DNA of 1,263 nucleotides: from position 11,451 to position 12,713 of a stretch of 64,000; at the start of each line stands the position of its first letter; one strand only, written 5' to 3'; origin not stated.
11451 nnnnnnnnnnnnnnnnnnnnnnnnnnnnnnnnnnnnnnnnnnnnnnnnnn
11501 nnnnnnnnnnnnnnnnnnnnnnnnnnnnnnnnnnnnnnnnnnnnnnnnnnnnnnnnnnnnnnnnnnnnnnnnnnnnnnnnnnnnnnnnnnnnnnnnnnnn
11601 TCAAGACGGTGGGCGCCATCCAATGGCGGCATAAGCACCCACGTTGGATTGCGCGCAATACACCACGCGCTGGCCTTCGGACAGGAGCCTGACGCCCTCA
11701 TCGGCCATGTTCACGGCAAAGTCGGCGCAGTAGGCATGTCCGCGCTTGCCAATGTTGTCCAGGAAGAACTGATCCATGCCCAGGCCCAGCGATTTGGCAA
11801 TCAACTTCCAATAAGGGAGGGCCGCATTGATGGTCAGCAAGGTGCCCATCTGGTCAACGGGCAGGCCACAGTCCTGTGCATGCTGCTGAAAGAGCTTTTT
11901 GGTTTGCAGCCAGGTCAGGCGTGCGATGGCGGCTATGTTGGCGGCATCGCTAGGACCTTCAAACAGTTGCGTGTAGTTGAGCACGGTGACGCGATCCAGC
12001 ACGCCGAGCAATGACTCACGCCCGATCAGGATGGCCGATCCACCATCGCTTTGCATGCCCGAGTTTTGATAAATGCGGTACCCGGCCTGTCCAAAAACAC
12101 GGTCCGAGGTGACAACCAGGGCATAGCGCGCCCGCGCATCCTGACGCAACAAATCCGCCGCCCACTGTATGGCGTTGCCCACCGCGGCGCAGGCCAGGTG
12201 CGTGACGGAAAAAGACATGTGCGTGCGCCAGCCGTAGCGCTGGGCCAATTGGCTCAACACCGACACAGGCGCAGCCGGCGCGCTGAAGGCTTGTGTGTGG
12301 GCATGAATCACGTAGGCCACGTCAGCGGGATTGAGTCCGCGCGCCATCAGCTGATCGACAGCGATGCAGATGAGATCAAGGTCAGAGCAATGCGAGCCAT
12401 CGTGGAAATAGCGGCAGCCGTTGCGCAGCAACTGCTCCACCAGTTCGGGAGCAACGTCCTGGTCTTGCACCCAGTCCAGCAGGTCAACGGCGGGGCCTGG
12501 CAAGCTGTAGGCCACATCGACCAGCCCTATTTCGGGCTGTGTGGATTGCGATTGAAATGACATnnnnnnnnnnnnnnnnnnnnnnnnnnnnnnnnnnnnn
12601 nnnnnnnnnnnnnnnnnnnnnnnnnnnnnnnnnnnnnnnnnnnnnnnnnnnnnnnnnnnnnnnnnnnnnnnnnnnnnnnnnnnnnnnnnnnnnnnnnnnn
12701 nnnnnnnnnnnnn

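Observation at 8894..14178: Two catalytic and two Cys-less KAS-III paralogs, possibly two PqsBC-like heterodimers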

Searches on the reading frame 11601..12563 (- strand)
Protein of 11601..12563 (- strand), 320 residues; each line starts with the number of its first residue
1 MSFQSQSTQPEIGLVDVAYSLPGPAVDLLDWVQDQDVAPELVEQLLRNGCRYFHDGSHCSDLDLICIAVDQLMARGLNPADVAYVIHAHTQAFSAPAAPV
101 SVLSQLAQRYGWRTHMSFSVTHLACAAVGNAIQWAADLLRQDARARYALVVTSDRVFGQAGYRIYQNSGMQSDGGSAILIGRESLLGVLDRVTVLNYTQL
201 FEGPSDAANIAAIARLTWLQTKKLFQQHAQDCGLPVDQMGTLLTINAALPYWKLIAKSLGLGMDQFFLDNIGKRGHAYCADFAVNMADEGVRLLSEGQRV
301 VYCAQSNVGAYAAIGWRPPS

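Call 4: search_protein_families(library=pfam, proteins=[window:11601-12557:-], max_evalue=0.01)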
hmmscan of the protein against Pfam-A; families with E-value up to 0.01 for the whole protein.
window:11601-12557:- (318 aa): 2 families
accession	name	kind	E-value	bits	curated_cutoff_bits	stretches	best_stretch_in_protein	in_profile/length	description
PF08392.18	FAE1_CUT1_RppA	-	7.8e-05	22.6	27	1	61-154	85-175/290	FAE1/Type III polyketide synthase-like protein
PF08545.16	ACP_syn_III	-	0.00039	20.7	24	1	121-181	5-64/80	3-Oxoacyl-[acyl-carrier-protein (ACP)] synthase III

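Call 7: search_solved_structures(query=window:11601-12557:-, max_evalue=0.01)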
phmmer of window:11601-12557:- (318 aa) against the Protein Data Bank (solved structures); distinct sequences matched with E-value up to 0.01: 0.

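Call 22: search_protein_families(library=ncbifam, proteins=[window:11601-12563:-], max_evalue=0.001)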
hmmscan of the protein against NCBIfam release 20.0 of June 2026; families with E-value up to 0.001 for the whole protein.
window:11601-12563:- (320 aa): 0 families
